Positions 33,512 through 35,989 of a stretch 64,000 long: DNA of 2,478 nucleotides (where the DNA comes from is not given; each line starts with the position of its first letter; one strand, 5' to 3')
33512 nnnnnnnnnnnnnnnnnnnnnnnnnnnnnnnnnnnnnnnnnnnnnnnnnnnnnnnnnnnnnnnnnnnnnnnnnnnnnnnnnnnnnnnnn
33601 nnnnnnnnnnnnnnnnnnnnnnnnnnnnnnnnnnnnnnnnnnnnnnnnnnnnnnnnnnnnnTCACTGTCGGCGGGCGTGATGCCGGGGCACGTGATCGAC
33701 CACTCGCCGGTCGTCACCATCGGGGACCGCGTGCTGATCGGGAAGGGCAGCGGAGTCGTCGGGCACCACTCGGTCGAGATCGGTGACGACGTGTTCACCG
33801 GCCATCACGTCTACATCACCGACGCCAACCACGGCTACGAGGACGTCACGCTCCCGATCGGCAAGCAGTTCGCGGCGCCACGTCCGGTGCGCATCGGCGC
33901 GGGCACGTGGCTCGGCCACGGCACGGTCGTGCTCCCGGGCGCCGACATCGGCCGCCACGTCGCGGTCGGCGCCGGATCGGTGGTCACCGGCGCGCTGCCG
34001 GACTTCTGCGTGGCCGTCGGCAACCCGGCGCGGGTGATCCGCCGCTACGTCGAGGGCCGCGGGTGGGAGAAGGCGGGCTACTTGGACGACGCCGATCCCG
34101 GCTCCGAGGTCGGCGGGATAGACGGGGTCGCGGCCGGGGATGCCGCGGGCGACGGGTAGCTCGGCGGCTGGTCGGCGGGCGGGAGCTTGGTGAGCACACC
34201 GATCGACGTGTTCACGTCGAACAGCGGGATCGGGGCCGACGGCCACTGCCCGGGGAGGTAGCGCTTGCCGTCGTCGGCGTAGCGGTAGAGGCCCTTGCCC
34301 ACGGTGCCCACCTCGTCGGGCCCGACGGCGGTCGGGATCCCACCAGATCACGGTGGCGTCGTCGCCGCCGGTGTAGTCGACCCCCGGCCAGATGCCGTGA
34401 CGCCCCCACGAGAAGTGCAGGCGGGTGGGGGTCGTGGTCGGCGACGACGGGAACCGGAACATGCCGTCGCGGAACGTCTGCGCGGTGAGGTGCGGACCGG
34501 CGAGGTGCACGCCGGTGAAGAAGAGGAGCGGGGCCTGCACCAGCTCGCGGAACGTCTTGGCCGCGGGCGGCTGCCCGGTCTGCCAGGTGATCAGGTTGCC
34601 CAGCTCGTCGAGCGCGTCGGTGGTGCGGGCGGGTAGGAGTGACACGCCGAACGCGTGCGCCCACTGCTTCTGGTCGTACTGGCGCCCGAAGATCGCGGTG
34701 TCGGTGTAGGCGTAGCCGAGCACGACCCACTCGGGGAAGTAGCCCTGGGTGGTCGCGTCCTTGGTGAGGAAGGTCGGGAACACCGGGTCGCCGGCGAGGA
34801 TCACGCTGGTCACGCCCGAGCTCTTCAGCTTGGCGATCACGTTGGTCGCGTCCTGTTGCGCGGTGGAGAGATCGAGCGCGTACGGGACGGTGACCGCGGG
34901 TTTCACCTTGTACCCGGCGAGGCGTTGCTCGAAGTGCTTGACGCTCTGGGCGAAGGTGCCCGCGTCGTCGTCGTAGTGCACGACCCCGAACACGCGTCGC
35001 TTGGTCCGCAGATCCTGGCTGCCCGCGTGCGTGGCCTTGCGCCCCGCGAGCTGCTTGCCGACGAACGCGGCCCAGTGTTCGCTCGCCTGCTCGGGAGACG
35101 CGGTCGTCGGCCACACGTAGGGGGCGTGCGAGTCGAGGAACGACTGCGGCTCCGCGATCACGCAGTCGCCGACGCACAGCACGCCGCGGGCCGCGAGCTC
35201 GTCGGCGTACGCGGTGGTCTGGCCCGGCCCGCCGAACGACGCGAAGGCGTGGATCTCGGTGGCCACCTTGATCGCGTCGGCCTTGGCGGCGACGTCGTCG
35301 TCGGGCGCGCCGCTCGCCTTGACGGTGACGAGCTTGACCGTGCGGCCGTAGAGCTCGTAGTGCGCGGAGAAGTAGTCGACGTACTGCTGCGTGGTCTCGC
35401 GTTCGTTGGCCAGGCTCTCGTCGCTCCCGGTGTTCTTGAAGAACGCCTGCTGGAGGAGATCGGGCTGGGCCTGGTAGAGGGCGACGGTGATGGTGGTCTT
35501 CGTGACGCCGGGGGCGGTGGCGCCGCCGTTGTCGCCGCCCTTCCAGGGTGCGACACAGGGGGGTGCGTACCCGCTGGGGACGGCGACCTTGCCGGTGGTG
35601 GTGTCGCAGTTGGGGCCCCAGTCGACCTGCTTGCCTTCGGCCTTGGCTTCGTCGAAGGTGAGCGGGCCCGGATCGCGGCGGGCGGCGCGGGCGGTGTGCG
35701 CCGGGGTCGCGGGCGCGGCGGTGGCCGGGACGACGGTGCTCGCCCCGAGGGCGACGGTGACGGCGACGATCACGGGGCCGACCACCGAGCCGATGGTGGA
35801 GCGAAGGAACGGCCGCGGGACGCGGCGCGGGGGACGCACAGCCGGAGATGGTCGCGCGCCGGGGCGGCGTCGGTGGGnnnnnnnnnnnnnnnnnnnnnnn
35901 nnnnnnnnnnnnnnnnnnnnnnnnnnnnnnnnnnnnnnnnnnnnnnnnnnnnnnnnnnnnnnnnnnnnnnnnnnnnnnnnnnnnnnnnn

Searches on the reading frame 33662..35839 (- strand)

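Call 65: search_protein_families(library=pfam, proteins=[window:33662-35839:-], max_evalue=0.001)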
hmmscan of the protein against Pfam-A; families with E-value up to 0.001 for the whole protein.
window:33662-35839:- (725 aa): 1 family
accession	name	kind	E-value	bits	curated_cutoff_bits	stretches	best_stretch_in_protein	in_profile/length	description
PF13458.12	Peripla_BP_6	-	8.6e-11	42.5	31.7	1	145-383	20-232/343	Periplasmic binding protein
